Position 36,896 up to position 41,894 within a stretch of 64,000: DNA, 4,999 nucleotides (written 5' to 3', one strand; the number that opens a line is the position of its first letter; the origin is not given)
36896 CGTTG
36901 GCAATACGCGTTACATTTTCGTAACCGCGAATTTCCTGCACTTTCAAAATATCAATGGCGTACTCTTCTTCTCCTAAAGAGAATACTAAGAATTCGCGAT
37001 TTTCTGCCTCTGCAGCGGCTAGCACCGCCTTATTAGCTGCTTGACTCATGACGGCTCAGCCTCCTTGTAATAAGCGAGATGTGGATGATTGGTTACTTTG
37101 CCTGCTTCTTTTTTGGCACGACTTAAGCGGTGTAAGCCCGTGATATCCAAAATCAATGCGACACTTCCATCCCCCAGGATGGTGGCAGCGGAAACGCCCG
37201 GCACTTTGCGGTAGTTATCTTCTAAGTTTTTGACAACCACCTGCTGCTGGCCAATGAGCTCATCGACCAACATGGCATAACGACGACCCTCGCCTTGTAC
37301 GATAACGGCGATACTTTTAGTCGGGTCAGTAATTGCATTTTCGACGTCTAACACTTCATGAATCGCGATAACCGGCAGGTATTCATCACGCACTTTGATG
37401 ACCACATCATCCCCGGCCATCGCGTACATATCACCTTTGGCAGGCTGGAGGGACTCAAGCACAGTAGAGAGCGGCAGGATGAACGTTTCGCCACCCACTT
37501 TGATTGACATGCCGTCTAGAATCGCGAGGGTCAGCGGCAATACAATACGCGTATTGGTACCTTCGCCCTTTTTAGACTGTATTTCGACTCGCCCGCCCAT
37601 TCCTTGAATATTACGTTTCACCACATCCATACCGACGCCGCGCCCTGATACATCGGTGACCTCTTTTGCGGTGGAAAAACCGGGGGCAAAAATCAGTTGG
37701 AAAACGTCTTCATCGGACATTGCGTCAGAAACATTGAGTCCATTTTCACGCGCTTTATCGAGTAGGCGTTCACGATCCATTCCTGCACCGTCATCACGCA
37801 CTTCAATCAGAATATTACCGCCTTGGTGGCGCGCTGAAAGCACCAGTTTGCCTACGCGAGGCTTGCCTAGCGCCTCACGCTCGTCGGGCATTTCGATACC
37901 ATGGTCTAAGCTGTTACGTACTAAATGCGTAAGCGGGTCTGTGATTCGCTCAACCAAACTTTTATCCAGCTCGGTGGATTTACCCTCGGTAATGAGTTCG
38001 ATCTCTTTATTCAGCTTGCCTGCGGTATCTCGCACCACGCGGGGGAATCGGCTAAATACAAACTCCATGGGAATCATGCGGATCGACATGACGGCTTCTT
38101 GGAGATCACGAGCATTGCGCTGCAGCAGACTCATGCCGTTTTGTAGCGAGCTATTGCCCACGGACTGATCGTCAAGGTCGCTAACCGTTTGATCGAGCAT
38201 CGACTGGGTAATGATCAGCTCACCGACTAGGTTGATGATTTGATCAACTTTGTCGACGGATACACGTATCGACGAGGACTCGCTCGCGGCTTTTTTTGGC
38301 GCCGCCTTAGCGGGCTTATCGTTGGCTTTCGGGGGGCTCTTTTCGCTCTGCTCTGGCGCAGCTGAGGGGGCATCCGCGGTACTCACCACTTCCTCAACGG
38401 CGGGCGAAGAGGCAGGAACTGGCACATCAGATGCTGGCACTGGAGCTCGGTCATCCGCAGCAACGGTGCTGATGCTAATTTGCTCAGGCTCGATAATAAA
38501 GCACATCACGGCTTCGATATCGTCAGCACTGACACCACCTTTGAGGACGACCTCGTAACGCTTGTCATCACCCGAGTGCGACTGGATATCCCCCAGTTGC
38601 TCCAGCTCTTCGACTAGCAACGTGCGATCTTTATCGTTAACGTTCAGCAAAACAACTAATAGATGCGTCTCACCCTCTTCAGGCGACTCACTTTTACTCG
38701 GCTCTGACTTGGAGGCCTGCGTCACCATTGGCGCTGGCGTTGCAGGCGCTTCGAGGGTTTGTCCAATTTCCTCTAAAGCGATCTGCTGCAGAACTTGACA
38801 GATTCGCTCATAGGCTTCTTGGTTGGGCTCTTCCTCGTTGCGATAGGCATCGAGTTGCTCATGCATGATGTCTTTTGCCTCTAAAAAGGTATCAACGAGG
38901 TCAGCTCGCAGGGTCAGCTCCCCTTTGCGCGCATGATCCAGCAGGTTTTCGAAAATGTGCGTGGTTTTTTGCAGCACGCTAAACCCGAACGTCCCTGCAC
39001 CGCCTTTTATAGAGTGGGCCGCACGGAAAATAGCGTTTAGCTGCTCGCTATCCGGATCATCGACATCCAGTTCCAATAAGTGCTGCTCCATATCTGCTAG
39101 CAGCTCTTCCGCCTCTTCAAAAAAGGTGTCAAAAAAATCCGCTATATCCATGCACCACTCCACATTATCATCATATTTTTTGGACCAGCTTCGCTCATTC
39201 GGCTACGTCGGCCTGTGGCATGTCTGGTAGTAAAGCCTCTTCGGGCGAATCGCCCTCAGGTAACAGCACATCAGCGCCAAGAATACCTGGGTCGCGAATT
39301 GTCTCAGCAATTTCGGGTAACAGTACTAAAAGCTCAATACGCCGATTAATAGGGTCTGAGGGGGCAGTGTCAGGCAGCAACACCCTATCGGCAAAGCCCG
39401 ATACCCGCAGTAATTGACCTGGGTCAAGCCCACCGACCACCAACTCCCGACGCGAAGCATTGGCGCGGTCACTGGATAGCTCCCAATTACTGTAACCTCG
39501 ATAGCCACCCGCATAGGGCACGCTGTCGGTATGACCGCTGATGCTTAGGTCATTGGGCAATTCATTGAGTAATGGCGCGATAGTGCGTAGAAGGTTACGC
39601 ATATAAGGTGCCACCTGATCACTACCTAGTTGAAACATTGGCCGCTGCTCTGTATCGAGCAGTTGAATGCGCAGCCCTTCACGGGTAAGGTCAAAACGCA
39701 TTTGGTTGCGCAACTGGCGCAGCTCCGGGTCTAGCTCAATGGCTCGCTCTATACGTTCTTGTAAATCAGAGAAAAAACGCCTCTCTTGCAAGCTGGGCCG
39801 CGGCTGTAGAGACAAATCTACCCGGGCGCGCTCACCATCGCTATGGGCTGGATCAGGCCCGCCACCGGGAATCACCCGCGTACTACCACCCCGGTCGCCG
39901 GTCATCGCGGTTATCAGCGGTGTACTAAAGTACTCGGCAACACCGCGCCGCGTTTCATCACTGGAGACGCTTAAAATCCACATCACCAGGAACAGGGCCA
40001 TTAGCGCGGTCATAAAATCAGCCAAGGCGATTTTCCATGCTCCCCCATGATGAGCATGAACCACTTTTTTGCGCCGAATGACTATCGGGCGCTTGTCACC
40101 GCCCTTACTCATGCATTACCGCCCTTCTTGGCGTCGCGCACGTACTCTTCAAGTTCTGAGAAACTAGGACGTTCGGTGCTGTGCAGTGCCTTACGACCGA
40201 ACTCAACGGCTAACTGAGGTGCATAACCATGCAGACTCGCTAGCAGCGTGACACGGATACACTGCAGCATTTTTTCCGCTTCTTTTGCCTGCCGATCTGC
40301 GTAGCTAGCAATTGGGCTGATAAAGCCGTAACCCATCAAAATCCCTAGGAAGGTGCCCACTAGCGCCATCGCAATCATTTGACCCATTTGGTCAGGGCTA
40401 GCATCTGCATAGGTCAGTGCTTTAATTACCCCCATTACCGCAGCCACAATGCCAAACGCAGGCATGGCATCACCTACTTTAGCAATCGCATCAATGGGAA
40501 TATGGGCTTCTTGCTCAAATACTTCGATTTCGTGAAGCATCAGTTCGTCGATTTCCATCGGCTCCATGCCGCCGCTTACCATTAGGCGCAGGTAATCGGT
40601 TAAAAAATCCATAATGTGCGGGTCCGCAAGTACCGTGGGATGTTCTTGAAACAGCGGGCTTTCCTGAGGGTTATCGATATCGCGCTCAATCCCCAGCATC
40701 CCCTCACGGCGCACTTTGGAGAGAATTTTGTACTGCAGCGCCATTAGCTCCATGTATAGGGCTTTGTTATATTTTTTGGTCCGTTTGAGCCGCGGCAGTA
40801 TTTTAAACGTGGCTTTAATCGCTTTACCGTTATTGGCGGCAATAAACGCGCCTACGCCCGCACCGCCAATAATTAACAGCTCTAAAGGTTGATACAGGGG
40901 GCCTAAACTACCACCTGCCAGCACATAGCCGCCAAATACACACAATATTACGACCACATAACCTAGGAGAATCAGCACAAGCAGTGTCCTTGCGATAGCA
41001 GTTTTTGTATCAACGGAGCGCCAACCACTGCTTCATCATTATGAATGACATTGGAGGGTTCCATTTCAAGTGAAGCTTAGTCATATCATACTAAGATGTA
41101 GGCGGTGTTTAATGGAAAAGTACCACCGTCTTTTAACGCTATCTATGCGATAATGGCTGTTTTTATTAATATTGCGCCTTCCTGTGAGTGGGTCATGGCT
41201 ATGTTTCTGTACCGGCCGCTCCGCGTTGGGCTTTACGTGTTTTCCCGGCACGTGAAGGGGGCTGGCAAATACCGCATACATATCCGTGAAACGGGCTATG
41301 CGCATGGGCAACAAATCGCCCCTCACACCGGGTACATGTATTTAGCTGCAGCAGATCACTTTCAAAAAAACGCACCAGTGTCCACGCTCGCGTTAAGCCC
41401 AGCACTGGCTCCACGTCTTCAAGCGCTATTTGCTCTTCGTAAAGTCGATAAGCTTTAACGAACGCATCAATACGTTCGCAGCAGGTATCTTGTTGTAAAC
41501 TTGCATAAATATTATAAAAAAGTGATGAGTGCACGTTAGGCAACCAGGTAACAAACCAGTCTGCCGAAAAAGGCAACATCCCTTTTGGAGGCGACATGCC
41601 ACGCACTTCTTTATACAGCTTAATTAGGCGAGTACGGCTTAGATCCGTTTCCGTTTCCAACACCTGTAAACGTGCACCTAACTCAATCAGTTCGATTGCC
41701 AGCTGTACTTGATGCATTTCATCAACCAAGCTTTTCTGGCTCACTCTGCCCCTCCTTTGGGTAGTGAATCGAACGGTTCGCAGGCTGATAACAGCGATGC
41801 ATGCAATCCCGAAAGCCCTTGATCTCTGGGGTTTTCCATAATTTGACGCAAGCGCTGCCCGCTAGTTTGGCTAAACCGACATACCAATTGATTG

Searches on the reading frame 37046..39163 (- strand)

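Call 57: search_protein_families(library=pfam, proteins=[window:37046-39163:-], max_evalue=0.00001)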
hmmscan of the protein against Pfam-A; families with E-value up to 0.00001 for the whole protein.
window:37046-39163:- (705 aa): 5 families
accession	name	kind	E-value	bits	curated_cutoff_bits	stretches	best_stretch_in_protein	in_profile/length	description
PF01584.24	CheW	-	4e-25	88.5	23.5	1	551-677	2-133/138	CheW-like domain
PF09078.16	CheY-binding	-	1.7e-20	73.2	24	1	170-231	2-63/63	CheY binding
PF01627.28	Hpt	-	3.6e-19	69.2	24.6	1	10-106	2-80/84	Hpt domain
PF02895.20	H-kinase_dim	-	1e-18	67.9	23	1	296-361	1-68/68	Signal transducing histidine kinase, homodimeric domain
PF02518.31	HATPase_c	-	1.4e-17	64.6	26.4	1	409-545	4-110/111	Histidine kinase-, DNA gyrase B-, and HSP90-like ATPase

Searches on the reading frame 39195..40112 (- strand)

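Call 57: search_protein_families(library=pfam, proteins=[window:39195-40112:-], max_evalue=0.00001)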
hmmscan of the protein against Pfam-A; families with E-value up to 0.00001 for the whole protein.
window:39195-40112:- (305 aa): 2 families
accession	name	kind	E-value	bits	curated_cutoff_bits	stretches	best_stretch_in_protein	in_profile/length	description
PF13677.11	MotB_plug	-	1.5e-16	60.2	24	1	15-65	4-57/58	Membrane MotB of proton-channel complex MotA/MotB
PF00691.25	OmpA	-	4.2e-10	40.3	27.2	1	159-243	1-82/98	OmpA family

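Call 71: search_protein_families(library=ncbifam, proteins=[window:39195-40112:-], max_evalue=0.00001)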
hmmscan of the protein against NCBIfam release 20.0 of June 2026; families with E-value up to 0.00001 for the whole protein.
window:39195-40112:- (305 aa): 19 families
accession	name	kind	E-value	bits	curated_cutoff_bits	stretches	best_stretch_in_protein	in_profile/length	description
NF006548.1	PRK09041.1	equivalog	6.7e-99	330.7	277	1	7-272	6-282/287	flagellar motor protein MotB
NF004651.0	PRK05996.1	equivalog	8.3e-51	173.8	342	2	110-263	270-419/424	MotB family protein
NF005273.1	PRK06778.1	equivalog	4e-46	157.8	383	1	10-272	6-276/297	putative lateral flagellar export/assembly protein LafU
NF006541.1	PRK09038.1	equivalog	1.3e-22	80.7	283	1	14-263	4-248/253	flagellar motor protein MotD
NF006508.0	PRK08944.1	subfamily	1.5e-19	70.3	259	1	130-265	154-289/304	MotB family protein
NF005831.1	PRK07734.1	equivalog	1.7e-19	70.6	301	1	14-264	6-249/250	flagellar motor protein MotB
TIGR03350.1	type_VI_ompA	equivalog_domain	3.9e-13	49.5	139.8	1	144-263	19-137/137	type VI secretion system protein TssL, long form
NF006285.1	PRK08457.1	equivalog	2.2e-12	47.3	250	1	159-262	125-229/253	flagellar motor protein MotB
NF005382.1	PRK06925.1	equivalog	9.8e-12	45.6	264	1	144-262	104-222/225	flagellar motor protein MotS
NF005444.0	PRK07033.1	equivalog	3.6e-11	42.7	520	1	159-267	317-425/438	DotU family type VI secretion system protein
NF005195.1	PRK06667.1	equivalog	5e-10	39.6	300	1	16-264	5-236/241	flagellar motor protein MotB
NF006546.0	PRK09039.1-5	equivalog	6.3e-10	38.9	615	1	163-261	231-338/343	peptidoglycan -binding protein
NF053611.1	YiaD_Gzip_OmpA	equivalog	6.8e-10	39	175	1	131-262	75-205/206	YiaD family glycine zipper/OmpA-like lipoprotein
NF006547.1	PRK09040.1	equivalog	1.1e-08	34.8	194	1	159-261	90-198/213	hypothetical protein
NF006544.0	PRK09039.1-3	equivalog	1.3e-07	31.5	362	1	171-261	243-338/343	peptidoglycan -binding protein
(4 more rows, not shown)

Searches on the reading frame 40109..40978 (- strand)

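Call 57: search_protein_families(library=pfam, proteins=[window:40109-40978:-], max_evalue=0.00001)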
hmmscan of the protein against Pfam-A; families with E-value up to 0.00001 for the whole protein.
window:40109-40978:- (289 aa): 2 families
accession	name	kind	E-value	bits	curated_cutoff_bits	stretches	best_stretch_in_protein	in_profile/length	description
PF20560.3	MotA_N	-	2.8e-33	114.4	27.3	1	5-93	2-91/91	Motility protein A N-terminal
PF01618.21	MotA_ExbB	-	6.8e-12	45.7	22.9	1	125-238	9-125/127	MotA/TolQ/ExbB proton channel family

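Call 71: search_protein_families(library=ncbifam, proteins=[window:40109-40978:-], max_evalue=0.00001)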
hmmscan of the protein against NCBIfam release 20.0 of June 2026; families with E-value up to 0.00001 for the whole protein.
window:40109-40978:- (289 aa): 7 families
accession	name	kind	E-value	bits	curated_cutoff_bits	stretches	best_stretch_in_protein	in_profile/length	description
TIGR03818.1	MotA1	equivalog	3.1e-112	374.3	303.8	1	1-281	1-281/282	flagellar motor stator protein MotA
NF005997.1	PRK08124.1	equivalog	9.2e-26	90.3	340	1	3-272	5-253/259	flagellar motor stator protein MotA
NF006583.0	PRK09109.1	equivalog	5.8e-21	74.7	237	1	3-246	5-226/246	flagellar motor protein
NF006284.1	PRK08456.1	equivalog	9.8e-17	61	380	1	3-241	5-221/252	flagellar motor stator protein MotA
NF005383.1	PRK06926.1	equivalog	3.5e-13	49.2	394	1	3-231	12-216/271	flagellar motor protein MotP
NF005237.0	PRK06743.1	equivalog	5e-09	35.9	373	1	6-226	25-226/277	flagellar motor protein MotP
NF006527.0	PRK08990.1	equivalog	2.7e-08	33.5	341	1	124-270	103-247/254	flagellar motor protein PomA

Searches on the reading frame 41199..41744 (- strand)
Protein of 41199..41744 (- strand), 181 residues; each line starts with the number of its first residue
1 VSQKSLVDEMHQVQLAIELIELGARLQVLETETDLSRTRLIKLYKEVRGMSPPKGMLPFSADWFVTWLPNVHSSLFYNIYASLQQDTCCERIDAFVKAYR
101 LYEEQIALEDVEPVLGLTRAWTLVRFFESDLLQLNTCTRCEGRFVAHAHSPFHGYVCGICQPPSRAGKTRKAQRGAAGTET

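Call 57: search_protein_families(library=pfam, proteins=[window:41199-41744:-], max_evalue=0.00001)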
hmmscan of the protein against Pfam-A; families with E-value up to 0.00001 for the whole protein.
window:41199-41744:- (181 aa): 1 family
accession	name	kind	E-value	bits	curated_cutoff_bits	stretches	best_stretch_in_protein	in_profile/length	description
PF05280.16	FlhC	-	9.3e-86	286.4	27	1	1-172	1-172/173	Flagellar transcriptional activator (FlhC)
